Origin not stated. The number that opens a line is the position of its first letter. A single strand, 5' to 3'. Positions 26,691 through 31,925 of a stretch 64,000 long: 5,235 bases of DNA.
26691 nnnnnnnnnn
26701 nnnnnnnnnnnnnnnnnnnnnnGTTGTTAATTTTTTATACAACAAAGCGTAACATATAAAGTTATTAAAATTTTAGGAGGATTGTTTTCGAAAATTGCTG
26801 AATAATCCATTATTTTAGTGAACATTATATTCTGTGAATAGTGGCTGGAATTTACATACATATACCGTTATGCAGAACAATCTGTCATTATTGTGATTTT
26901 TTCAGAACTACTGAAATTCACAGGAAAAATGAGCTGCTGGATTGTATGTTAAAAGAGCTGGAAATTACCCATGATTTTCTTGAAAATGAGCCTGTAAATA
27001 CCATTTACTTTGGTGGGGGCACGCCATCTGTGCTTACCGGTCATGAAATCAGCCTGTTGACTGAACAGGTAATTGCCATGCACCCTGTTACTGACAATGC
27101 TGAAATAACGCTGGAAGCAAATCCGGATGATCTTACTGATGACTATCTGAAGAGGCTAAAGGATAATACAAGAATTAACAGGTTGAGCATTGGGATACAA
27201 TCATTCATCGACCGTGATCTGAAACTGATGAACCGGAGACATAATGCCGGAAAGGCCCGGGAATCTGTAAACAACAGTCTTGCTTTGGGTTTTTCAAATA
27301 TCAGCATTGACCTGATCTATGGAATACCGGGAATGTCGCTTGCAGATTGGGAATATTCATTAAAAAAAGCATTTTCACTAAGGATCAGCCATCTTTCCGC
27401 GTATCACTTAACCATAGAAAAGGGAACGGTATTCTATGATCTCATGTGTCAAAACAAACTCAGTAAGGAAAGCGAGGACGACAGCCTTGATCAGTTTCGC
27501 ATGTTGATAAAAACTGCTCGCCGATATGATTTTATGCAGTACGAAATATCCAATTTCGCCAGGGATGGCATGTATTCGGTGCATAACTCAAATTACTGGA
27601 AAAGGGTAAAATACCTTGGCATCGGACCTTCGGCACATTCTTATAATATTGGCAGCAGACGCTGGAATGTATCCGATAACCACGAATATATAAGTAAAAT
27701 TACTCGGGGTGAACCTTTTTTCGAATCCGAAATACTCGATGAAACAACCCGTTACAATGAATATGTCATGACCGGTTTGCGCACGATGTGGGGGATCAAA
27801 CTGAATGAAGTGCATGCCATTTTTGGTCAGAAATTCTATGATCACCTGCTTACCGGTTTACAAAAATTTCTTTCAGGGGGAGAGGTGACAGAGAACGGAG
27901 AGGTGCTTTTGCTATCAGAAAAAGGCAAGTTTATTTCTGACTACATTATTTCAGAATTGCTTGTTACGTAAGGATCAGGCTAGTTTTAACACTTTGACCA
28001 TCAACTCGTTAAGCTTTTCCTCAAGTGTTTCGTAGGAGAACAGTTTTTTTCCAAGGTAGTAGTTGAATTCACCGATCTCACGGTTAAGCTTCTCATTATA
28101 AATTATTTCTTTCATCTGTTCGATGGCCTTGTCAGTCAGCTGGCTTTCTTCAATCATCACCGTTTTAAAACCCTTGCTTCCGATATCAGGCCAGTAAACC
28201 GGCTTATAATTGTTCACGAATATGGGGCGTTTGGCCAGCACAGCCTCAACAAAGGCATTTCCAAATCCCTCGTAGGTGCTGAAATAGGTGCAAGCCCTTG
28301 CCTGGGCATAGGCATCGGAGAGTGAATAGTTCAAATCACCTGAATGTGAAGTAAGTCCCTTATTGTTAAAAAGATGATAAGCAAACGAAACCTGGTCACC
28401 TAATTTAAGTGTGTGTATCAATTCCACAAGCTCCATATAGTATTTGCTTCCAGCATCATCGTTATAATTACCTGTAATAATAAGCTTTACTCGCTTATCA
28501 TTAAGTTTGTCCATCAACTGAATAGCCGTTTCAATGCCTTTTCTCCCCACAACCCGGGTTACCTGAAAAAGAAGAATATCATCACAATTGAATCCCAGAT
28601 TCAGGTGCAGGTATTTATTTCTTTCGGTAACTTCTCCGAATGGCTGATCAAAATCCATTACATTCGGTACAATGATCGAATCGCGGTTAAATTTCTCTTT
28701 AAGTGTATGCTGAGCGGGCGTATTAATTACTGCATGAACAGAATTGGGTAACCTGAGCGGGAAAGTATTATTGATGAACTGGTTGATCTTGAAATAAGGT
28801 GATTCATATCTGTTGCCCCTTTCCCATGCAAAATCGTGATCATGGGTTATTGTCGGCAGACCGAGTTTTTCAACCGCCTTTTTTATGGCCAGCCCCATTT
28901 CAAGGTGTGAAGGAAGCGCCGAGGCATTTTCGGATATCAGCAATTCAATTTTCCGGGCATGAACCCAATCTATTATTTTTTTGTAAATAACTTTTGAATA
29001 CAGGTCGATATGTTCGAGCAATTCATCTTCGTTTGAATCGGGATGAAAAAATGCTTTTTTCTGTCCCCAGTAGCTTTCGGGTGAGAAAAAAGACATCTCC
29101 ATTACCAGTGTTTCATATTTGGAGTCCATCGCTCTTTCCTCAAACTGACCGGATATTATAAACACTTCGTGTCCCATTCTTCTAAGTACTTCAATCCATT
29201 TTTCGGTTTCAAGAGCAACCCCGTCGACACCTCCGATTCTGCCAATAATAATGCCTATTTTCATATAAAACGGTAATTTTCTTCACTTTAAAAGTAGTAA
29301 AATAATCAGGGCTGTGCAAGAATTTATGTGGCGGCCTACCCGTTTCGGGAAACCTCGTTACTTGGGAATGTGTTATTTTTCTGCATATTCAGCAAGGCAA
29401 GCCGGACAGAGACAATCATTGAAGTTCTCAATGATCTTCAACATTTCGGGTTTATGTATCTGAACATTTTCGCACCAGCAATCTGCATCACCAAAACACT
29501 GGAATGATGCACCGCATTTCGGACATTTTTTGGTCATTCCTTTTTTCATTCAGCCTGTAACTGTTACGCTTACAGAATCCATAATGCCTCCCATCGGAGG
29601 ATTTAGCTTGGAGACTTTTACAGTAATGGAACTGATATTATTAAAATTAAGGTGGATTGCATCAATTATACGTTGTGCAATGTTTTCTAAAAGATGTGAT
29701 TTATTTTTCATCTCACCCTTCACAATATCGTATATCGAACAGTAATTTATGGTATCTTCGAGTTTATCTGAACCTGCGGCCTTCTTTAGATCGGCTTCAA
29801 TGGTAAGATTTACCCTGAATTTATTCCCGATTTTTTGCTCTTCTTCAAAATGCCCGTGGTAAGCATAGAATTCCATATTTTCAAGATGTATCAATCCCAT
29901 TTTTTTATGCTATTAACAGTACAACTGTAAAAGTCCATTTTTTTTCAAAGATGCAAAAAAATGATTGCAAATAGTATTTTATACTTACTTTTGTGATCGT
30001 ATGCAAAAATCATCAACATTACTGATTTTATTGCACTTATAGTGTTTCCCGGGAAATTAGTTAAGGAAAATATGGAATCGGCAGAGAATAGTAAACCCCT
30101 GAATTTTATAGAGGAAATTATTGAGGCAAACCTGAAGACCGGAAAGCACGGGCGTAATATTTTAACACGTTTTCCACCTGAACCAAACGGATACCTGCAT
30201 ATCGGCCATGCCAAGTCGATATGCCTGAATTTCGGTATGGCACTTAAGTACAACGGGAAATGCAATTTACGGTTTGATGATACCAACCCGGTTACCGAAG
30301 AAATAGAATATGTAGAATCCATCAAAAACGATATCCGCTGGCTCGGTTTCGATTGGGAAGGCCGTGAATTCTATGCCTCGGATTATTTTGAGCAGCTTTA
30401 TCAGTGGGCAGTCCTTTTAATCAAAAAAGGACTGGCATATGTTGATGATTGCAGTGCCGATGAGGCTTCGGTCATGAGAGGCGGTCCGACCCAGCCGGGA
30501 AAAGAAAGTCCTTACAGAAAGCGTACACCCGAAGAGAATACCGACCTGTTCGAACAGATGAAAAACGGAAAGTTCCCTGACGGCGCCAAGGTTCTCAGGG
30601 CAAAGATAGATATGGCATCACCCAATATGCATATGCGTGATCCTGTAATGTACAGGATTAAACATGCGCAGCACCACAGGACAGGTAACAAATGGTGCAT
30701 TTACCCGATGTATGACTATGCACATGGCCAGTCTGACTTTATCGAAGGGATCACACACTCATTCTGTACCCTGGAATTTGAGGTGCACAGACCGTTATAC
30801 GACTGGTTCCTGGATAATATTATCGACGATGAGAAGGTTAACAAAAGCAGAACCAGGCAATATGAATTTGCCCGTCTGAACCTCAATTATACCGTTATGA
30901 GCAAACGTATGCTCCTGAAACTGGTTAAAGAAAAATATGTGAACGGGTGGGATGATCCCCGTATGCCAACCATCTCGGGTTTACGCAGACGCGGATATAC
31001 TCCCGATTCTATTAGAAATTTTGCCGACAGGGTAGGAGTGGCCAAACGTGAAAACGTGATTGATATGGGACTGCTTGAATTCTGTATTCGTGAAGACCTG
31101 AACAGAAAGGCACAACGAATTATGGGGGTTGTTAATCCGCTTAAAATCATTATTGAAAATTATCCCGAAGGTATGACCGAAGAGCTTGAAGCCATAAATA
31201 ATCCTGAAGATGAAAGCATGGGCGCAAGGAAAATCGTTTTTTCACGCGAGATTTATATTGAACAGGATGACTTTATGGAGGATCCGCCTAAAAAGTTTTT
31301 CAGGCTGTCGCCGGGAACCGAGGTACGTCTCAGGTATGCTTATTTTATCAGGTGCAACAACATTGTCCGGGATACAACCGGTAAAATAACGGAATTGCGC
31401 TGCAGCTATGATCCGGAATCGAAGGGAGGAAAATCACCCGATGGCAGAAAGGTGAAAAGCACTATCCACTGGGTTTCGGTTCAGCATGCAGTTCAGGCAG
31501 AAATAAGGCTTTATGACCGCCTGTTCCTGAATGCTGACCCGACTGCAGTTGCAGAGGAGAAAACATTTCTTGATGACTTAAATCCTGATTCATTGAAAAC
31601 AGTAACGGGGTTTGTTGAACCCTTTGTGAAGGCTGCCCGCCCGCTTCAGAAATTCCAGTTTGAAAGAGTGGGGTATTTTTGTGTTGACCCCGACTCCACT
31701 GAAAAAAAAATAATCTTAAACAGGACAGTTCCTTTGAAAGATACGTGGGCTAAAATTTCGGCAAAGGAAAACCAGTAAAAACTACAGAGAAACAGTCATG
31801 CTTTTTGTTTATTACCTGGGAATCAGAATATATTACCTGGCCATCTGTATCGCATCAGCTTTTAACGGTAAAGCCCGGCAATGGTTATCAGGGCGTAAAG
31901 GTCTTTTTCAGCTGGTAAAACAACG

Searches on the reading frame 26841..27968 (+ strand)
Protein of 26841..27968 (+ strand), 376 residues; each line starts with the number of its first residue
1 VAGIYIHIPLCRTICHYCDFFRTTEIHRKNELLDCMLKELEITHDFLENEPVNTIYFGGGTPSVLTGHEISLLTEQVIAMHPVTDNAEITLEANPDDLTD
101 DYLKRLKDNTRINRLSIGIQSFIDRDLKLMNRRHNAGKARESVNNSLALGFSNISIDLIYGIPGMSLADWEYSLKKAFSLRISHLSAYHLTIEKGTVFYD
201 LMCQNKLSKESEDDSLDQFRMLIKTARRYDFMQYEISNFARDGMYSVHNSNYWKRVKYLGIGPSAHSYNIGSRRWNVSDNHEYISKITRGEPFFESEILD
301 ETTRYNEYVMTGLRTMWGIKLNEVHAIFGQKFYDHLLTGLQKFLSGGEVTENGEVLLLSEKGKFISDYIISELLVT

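Call 10: search_protein_families(library=ncbifam, proteins=[window:26841-27968:+], max_evalue=0.001)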
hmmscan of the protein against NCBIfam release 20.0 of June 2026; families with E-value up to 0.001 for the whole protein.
window:26841-27968:+ (376 aa): 22 families
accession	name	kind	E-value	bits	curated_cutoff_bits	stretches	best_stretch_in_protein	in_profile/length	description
TIGR00539.1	hemN_rel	equivalog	3.3e-79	266.6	205.4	1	4-363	3-358/361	radical SAM family heme chaperone HemW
NF005133.0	PRK06582.1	equivalog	1.4e-64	218.5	597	1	4-374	14-389/390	coproporphyrinogen III oxidase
NF004567.0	PRK05904.1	equivalog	3e-54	184.6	355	1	4-324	9-313/353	coproporphyrinogen III oxidase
NF006067.1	PRK08208.1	equivalog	3.4e-50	171.2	380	1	3-373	37-414/427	STM4012 family radical SAM protein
TIGR04107.1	rSAM_HutW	equivalog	9.1e-48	163.1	400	1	4-373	42-414/419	heme anaerobic degradation radical SAM methyltransferase ChuW/HutW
TIGR03994.1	rSAM_HemZ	equivalog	2.2e-39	135.8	321.4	1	3-234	86-318/401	coproporphyrinogen dehydrogenase HemZ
TIGR00538.1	hemN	equivalog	2.6e-35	122.1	324.95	1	4-242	52-291/454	oxygen-independent coproporphyrinogen III oxidase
NF006064.0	PRK08207.2-2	equivalog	4.7e-31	108.3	504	1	3-202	146-350/465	coproporphyrinogen III oxidase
NF006061.0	PRK08207.1-4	equivalog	4.9e-31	108.1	702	1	4-195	176-373/501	coproporphyrinogen III oxidase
NF006385.0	PRK08629.1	equivalog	5.2e-31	107.9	355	1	4-369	55-409/439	coproporphyrinogen III oxidase family protein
NF006060.0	PRK08207.1-3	equivalog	9.4e-30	103.8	653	1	3-234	151-389/477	coproporphyrinogen III oxidase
NF006059.0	PRK08207.1-1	equivalog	2.2e-24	86.1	1012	1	3-196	173-372/496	coproporphyrinogen III oxidase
NF006065.0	PRK08207.2-4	equivalog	1.7e-22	80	922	1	2-219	169-395/484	coproporphyrinogen III oxidase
NF006066.0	PRK08207.2-5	equivalog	3.1e-18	65.7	1117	1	4-213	193-407/518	coproporphyrinogen III oxidase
NF006063.0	PRK08207.2-1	equivalog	5.5e-18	64.9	1074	1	4-194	195-390/518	coproporphyrinogen III oxidase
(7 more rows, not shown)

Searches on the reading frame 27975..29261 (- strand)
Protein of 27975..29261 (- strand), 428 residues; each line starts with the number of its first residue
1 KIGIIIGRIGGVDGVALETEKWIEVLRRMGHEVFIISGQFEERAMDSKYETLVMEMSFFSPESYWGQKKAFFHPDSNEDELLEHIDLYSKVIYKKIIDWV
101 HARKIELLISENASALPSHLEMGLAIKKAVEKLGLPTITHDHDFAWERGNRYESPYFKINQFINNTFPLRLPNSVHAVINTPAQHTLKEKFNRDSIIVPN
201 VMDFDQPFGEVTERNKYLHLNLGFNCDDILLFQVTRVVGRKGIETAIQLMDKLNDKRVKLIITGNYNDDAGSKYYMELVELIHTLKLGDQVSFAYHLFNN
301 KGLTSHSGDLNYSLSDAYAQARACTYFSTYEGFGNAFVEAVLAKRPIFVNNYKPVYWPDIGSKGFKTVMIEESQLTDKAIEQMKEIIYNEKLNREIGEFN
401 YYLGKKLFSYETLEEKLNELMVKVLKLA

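Call 10: search_protein_families(library=ncbifam, proteins=[window:27975-29261:-], max_evalue=0.001)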
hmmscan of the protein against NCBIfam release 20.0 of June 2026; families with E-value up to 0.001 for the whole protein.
window:27975-29261:- (428 aa): 5 families
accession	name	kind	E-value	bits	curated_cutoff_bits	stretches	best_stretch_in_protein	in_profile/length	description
NF041101.1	manno_glu_gly_synth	equivalog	9e-62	209.2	640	1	1-420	2-430/431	mannosylglucosylglycerate synthase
NF038255.1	exopoly_VpsD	equivalog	2.2e-06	26.8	300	1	226-348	201-310/381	VpsD family glycosyltransferase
TIGR04047.1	MSMEG_0565_glyc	hypoth_equivalog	2e-05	23.9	259.85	1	178-356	144-312/373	MSMEG_0565 family glycosyltransferase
NF038295.1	EPS_HpsP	equivalog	9.7e-05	21.5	550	1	211-417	190-380/388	hormogonium polysaccharide biosynthesis glycosyltransferase HpsP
NF038298.1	EPS_HpsO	equivalog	0.00019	20.3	575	1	182-413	156-376/388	hormogonium polysaccharide biosynthesis glycosyltransferase HpsO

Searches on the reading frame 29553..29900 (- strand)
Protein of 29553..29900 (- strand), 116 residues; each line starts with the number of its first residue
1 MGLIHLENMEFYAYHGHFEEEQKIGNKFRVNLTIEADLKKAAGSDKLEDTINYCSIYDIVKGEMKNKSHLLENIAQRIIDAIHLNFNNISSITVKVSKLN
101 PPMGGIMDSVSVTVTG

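Call 33: search_protein_families(library=pfam, proteins=[window:29553-29900:-], max_evalue=0.001)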
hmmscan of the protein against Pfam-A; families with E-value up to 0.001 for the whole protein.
window:29553-29900:- (116 aa): 1 family
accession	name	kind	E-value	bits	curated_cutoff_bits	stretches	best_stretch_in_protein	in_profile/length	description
PF02152.23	FolB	-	2.8e-35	121.6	31.8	1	4-115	1-113/113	Dihydroneopterin aldolase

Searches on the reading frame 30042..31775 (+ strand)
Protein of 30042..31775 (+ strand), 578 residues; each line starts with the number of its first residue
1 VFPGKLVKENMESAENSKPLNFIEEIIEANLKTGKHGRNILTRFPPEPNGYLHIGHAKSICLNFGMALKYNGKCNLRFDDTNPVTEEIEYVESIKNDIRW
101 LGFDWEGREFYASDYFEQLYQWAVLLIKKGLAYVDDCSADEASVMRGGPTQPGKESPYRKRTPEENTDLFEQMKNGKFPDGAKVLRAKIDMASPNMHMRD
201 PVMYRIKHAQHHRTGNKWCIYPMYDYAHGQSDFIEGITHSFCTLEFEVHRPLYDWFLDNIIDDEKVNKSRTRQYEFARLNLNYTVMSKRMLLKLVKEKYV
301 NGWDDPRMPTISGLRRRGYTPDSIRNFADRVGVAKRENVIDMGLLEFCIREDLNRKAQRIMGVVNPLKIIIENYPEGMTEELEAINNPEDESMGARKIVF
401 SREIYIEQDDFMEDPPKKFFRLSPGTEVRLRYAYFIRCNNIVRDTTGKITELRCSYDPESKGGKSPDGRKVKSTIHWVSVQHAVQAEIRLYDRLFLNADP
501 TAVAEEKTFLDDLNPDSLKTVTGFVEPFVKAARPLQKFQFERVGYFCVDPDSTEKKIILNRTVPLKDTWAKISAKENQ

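Call 33: search_protein_families(library=pfam, proteins=[window:30042-31775:+], max_evalue=0.001)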
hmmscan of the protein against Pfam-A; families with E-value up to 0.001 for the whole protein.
window:30042-31775:+ (578 aa): 3 families
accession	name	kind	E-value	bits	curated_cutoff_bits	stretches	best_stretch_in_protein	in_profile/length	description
PF00749.27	tRNA-synt_1c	-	4e-104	348.3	23.4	1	40-354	2-313/314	tRNA synthetases class I (E and Q), catalytic domain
PF03950.23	tRNA-synt_1c_C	-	2.8e-30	104.8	23.9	1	357-457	1-91/91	tRNA synthetases class I (E and Q), anti-codon binding domain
PF20974.2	tRNA-synt_1c_C2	-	8.5e-23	81.3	23.9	1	474-549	1-69/69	tRNA synthetases class I (E and Q), anti-codon binding domain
